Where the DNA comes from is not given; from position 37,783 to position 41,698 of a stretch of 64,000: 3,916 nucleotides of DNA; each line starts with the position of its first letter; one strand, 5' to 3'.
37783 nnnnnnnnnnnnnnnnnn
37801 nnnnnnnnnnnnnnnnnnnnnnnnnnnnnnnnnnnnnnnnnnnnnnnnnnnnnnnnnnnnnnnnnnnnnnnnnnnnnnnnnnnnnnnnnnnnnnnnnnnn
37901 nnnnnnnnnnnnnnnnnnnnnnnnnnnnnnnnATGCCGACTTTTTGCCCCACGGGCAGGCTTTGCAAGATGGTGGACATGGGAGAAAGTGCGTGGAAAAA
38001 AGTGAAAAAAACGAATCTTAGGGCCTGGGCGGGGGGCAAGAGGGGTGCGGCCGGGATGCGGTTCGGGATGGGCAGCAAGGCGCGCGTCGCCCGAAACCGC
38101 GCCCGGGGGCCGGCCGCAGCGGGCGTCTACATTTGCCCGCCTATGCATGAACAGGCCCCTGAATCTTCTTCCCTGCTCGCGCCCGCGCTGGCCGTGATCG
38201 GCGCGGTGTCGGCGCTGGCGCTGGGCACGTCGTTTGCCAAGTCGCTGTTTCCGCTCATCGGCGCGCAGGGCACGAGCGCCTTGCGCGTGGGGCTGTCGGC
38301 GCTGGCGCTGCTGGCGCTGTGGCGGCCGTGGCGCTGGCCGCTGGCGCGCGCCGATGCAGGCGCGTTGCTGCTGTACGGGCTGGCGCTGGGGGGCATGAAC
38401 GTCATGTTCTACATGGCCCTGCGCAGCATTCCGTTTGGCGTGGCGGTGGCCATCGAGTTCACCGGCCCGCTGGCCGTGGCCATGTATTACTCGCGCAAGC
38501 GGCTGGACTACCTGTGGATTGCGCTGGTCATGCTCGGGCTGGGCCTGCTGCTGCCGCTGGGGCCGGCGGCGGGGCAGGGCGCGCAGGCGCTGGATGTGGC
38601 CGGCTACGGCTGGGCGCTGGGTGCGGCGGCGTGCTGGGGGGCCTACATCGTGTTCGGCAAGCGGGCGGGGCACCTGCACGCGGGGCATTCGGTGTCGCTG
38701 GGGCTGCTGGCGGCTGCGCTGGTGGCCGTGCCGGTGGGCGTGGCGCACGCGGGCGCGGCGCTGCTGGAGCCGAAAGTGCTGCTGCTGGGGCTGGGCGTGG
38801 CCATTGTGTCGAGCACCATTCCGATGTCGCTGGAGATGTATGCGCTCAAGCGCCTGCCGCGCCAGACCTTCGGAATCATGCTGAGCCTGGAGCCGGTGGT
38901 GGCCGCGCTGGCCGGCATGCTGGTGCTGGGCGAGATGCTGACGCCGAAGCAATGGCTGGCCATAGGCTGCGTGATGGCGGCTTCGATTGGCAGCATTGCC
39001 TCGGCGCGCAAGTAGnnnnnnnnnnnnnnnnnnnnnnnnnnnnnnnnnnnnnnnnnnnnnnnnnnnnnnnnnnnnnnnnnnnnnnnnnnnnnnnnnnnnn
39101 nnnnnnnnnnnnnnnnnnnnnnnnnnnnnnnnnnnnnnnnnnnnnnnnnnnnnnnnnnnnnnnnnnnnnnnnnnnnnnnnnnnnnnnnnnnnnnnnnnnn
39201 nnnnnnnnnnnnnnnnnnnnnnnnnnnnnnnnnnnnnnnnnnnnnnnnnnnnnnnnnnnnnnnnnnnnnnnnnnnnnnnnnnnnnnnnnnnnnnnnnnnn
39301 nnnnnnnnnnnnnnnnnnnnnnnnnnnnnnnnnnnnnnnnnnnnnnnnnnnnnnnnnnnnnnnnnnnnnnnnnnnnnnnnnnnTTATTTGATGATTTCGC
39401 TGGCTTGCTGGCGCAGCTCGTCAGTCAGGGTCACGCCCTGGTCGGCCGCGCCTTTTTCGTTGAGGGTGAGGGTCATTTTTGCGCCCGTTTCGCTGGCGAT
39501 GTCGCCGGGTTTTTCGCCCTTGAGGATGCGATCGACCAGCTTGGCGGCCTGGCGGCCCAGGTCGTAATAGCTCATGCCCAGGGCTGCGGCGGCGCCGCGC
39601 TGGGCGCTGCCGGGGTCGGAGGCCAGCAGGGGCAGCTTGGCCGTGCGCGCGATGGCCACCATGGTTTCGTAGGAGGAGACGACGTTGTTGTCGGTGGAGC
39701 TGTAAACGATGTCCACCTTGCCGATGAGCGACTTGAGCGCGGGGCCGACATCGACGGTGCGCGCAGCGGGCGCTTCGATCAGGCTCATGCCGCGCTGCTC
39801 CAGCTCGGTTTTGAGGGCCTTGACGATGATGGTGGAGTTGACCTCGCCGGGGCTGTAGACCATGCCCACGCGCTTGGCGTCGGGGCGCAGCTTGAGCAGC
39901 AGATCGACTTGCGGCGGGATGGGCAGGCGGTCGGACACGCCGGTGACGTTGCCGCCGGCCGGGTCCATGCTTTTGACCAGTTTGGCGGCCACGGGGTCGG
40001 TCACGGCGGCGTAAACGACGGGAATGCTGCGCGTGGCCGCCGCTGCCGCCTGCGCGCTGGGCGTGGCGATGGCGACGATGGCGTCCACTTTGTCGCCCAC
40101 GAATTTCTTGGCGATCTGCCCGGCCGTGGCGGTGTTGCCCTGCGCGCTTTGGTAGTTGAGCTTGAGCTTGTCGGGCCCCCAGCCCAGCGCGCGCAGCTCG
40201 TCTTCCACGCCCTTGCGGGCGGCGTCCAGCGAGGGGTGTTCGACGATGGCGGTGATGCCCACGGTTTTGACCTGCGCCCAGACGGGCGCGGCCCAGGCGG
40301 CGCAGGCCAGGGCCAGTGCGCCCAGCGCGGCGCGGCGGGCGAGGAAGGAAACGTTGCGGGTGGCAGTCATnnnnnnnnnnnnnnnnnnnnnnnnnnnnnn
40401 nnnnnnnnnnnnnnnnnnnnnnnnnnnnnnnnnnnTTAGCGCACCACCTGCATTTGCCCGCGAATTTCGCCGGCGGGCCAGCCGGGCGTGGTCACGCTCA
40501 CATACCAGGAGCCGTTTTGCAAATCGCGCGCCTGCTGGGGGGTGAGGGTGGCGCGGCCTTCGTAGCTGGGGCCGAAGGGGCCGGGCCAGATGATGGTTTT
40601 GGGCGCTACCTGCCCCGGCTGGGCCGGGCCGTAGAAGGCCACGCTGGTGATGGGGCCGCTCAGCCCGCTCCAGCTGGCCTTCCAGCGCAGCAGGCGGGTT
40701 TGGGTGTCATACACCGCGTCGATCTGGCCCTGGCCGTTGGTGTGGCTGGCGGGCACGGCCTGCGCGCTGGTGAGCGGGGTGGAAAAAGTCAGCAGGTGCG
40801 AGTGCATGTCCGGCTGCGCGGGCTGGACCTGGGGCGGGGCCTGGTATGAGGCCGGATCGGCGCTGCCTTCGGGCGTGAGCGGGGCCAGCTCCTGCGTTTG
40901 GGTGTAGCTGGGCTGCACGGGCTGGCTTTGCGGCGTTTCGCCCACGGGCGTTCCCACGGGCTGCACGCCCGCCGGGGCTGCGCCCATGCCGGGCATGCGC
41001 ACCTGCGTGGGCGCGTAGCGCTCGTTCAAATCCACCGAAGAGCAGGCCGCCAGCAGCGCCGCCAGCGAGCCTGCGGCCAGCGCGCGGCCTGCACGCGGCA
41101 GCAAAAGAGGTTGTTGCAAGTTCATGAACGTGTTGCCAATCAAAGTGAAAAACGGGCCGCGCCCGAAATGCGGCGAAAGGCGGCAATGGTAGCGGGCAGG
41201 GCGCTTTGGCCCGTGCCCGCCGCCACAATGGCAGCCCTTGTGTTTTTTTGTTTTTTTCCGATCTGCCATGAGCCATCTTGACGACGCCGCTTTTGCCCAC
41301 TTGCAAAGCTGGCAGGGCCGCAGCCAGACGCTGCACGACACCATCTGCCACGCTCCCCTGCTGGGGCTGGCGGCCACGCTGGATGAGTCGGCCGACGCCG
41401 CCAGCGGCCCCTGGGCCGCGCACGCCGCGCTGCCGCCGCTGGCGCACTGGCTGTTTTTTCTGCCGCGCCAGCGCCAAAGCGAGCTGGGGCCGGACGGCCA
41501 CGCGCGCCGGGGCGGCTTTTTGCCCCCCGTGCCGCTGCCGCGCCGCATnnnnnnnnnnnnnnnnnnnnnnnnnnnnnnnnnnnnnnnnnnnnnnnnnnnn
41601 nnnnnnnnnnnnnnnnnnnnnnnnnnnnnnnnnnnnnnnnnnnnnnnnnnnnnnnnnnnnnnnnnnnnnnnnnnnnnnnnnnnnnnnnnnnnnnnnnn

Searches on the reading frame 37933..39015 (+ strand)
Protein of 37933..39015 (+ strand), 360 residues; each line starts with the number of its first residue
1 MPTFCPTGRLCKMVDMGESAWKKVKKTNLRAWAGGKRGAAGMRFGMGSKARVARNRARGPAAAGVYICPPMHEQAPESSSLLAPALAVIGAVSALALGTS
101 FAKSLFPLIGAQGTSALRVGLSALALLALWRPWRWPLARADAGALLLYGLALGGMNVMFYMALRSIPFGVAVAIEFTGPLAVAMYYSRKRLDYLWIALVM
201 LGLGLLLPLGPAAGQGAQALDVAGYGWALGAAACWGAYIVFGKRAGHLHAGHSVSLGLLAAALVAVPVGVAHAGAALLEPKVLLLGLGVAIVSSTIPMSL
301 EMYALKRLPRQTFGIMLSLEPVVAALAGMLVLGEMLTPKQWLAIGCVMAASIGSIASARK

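Call 49: search_protein_families(library=pfam, proteins=[window:37933-39015:+], max_evalue=0.00001)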
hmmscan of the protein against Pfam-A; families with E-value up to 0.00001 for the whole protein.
window:37933-39015:+ (360 aa): 1 family
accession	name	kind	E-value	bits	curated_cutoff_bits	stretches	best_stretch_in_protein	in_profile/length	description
PF00892.27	EamA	-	6.1e-22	78.8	28.2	1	224-352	3-131/135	EamA-like transporter family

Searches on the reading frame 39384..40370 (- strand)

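Call 49: search_protein_families(library=pfam, proteins=[window:39384-40370:-], max_evalue=0.00001)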
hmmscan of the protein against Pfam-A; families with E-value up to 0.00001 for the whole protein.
window:39384-40370:- (328 aa): 2 families
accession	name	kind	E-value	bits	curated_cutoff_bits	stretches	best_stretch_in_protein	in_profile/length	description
PF04392.18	ABC_sub_bind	-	1.5e-90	303.9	25.9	1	37-326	2-292/293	ABC transporter substrate binding protein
PF13458.12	Peripla_BP_6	-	2.1e-06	28.1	31.7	1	38-229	12-201/343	Periplasmic binding protein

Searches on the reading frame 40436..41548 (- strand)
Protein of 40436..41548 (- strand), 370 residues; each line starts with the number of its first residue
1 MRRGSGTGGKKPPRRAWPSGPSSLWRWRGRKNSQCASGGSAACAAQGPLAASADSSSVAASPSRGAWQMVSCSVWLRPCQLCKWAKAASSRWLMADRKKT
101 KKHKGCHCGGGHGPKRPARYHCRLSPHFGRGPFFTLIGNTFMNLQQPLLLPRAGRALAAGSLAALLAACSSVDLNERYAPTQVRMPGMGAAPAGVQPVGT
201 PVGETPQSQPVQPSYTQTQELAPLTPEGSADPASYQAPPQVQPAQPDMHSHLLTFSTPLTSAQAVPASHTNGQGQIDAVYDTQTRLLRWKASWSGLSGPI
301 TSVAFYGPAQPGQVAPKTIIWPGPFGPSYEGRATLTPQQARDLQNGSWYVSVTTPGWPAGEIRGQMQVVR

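Call 49: search_protein_families(library=pfam, proteins=[window:40436-41548:-], max_evalue=0.00001)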
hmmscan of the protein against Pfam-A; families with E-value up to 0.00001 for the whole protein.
window:40436-41548:- (370 aa): 1 family
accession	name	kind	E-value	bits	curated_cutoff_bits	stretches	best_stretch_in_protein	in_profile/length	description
PF07452.17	CHRD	-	1.1e-15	58.9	24.1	1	255-366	1-117/117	CHRD domain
